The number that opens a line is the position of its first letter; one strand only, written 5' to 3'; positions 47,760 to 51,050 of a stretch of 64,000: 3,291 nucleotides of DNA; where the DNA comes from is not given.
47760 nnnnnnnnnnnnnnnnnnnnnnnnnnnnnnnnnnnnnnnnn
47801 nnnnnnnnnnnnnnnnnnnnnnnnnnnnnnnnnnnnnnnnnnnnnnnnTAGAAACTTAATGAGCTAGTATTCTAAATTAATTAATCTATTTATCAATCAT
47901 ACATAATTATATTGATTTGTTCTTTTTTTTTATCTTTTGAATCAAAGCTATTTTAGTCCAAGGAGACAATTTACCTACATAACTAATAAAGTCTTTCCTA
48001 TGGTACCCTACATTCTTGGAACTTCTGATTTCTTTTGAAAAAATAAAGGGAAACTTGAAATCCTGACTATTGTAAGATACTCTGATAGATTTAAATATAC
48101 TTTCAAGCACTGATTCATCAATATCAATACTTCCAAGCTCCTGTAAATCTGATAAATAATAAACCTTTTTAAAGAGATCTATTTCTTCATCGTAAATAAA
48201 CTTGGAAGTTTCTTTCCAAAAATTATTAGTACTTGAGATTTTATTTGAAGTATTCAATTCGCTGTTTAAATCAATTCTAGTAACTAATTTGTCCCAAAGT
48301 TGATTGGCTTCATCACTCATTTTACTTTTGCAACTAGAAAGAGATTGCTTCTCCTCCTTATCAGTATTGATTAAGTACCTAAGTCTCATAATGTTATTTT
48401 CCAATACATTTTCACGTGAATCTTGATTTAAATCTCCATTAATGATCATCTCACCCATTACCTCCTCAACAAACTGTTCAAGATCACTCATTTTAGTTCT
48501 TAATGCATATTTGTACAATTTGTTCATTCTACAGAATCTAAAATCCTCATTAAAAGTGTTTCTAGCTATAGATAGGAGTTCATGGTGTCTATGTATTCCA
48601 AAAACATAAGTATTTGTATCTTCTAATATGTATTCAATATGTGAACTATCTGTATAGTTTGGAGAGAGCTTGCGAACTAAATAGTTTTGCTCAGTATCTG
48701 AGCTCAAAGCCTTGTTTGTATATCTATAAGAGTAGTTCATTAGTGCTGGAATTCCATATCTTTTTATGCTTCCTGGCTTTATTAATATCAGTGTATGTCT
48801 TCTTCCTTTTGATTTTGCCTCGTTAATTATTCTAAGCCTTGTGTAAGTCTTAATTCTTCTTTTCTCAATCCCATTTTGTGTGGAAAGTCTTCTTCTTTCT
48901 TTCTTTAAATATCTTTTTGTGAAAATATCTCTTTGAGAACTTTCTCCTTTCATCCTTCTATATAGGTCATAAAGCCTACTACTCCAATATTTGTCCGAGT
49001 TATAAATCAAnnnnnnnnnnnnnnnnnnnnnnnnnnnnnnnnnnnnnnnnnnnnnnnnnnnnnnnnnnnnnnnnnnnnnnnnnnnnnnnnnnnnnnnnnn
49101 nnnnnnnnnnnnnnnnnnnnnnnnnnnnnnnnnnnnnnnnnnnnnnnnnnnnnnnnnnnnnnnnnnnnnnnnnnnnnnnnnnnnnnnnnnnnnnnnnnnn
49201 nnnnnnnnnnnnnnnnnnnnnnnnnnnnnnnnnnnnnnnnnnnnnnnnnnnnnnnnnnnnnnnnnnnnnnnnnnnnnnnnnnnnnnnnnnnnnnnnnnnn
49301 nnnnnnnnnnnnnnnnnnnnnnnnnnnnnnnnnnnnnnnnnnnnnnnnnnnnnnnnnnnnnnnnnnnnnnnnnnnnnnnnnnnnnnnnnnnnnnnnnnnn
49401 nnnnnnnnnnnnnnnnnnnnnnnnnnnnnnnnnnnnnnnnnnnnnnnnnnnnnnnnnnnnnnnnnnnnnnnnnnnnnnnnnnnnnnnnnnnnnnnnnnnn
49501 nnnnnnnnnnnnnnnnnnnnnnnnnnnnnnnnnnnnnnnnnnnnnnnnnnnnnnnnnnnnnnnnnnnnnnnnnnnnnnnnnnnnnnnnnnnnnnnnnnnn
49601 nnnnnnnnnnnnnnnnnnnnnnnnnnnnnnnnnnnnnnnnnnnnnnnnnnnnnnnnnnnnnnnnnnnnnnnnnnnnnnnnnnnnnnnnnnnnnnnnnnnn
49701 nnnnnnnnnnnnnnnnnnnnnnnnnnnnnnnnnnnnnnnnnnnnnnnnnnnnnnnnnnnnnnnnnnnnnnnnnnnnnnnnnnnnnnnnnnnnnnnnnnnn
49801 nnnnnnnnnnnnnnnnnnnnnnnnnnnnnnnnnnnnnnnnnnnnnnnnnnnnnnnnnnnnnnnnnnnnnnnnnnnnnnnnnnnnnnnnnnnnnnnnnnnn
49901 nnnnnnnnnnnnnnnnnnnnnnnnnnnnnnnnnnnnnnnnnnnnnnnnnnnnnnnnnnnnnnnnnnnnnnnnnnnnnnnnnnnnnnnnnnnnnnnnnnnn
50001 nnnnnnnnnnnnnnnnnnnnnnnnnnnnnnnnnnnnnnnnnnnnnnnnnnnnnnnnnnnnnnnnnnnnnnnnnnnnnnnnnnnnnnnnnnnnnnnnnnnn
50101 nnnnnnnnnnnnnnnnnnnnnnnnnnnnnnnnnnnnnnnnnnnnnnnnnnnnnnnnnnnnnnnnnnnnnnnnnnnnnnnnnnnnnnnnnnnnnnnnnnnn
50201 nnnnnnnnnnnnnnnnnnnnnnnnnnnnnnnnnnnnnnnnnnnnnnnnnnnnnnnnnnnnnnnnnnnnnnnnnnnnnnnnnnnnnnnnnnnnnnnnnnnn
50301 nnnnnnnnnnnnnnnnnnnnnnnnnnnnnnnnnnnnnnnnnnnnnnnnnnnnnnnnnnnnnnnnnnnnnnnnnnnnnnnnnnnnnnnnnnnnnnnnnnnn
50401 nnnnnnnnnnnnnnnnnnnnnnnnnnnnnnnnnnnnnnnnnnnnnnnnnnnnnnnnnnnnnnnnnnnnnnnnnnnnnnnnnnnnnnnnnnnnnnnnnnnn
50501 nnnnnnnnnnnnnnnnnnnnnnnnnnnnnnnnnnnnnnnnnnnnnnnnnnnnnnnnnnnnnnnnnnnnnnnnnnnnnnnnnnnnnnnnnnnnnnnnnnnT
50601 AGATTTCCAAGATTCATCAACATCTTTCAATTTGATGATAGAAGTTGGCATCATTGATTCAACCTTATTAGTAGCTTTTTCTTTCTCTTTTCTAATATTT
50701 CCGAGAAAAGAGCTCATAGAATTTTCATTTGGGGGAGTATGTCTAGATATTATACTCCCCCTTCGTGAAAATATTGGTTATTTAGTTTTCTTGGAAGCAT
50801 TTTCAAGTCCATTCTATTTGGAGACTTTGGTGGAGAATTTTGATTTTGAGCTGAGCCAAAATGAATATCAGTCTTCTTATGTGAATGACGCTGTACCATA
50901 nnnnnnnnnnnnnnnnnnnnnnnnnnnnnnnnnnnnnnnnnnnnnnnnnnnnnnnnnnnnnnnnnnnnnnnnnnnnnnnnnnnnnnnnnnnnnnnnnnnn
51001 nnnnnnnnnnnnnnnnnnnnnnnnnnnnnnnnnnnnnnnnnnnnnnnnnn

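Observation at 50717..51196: Two same-strand basic ORFs separated by a one-nucleotide frame change at a G5 homopolymer inside a perfect 10-bp hairpin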

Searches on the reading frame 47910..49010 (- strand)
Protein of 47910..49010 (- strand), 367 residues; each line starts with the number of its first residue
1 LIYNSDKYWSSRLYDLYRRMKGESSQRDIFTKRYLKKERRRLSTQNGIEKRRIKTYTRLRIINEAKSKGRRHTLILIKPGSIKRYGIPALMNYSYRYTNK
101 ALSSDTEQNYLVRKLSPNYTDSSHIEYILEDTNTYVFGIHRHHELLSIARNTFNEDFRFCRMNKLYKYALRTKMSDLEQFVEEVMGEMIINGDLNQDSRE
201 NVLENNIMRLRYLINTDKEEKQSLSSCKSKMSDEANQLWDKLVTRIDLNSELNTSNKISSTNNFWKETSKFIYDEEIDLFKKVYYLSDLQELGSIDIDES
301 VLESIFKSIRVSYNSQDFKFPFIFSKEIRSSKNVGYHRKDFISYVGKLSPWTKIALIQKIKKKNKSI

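Call 73: predict_structure(alignment_id=A6)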
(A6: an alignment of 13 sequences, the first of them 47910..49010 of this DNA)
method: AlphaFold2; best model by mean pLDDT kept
length: 367 residues; sequences in the alignment: 13
mean_pLDDT: 39.9   pTM: 0.19
mean pLDDT of the five models: 39.9, 38.3, 37.8, 36.0, 34.8
residues with pLDDT >= 90: 0; 70-90: 0; 50-70: 18; < 50: 349
segments of 3 or more residues with pLDDT < 50: 1-30, 32-35, 42-44, 55-243, 245-315, 317-367
pLDDT, mean of each block of 10 residues (from residue 1): 38 47 43 50 53 49 39 35 32 31 40 39 36 35 43 39 38 38 40 39 42 38 33 42 47 40 40 42 36 39 46 46 34 36 36 39 36
secondary structure, 60 per line:
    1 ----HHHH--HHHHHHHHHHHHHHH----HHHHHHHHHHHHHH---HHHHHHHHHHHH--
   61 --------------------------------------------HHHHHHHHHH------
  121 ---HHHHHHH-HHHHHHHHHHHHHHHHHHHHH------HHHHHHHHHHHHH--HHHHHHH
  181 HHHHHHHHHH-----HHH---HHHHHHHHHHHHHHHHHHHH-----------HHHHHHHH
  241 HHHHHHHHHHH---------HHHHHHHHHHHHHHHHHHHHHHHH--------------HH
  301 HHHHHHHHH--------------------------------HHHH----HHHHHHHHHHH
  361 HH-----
elements in order: H5-8 H11-25 H30-43 H47-58 H105-114 H124-130 H132-152 H159-171 H174-190 H202-221 H233-251 H261-284 H299-309 H342-345 H350-362

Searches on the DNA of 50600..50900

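Call 72: search_rna_families(source=window, start=50600, end=50900, threshold=evalue, max_evalue=10)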
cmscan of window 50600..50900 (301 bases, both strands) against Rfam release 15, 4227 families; matches with E-value up to 10: 6.
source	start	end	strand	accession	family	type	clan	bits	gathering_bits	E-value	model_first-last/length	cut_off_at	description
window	50600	50661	-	RF00181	SNORD113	Gene; snRNA; snoRNA; CD-box;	CL00069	20.8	36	0.1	1-66/74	3'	Small nucleolar RNA SNORD113/SNORD114 family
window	50799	50835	-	RF02098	DGCR5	Gene; lncRNA;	-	15.8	50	1.4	1-49/49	no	DiGeorge syndrome critical region gene 5 conserved region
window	50615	50690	-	RF01306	sR52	Gene; snRNA; snoRNA; CD-box;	-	15.2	50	0.61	1-60/60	no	Small nucleolar RNA sR52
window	50621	50708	+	RF00537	snoMe28S-Am2634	Gene; snRNA; snoRNA; CD-box;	-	15.2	50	9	1-97/97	no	Small nucleolar RNA Me28S-Am2634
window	50620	50771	+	RF02188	ST7-OT4_2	Gene; lncRNA;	-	14.8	55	1.6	1-172/172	no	ST7 overlapping transcript 4 conserved region 2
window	50624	50663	+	RF01338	CRISPR-DR25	Gene; CRISPR;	CL00014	14.8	36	4.3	1-25/25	no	CRISPR RNA direct repeat element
